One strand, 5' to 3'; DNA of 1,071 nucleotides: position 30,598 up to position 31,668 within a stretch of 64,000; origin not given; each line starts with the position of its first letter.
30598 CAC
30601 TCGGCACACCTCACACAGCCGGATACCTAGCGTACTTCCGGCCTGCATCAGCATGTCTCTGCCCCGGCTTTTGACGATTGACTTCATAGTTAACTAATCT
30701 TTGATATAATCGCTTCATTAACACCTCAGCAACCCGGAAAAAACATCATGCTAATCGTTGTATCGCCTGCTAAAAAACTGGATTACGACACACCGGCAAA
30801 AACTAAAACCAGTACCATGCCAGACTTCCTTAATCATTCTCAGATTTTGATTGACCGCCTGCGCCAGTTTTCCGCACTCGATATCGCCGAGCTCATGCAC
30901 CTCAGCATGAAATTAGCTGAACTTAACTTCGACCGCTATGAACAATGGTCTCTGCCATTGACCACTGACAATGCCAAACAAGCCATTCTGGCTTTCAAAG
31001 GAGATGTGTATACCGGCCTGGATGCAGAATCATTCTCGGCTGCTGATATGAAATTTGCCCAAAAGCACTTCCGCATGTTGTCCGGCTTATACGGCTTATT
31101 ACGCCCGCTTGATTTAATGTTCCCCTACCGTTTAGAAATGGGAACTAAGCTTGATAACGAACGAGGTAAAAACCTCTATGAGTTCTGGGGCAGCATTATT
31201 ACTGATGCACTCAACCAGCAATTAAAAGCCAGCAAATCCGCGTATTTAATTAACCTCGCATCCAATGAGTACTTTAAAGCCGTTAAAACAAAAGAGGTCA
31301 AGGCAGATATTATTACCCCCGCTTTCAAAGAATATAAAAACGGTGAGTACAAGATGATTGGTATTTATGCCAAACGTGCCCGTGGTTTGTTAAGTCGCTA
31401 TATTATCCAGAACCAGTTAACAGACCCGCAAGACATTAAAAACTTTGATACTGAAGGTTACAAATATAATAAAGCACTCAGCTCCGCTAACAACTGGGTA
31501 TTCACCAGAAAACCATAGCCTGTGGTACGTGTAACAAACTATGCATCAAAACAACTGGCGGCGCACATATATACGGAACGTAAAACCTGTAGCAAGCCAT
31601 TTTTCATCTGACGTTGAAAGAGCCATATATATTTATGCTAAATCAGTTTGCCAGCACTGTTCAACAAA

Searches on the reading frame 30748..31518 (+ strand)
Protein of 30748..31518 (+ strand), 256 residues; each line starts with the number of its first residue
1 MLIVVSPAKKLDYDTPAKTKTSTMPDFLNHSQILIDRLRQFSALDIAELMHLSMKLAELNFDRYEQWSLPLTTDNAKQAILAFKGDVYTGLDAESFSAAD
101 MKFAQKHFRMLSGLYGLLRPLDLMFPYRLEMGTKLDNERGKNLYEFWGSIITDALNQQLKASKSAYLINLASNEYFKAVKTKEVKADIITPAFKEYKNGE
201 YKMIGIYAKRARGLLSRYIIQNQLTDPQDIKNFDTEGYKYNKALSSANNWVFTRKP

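Call 31: search_protein_families(library=pfam, proteins=[window:30748-31518:+], max_evalue=0.00001)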
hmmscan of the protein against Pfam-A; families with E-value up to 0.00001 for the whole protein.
window:30748-31518:+ (256 aa): 2 families
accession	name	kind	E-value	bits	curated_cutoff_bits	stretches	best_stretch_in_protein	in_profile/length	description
PF03883.20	H2O2_YaaD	-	5.6e-92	308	29.6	1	1-243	1-235/236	Peroxide stress protein YaaA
PF21818.3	DUF6884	-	1.1e-06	29.3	30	1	104-188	36-117/135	Family of unknown function (DUF6884)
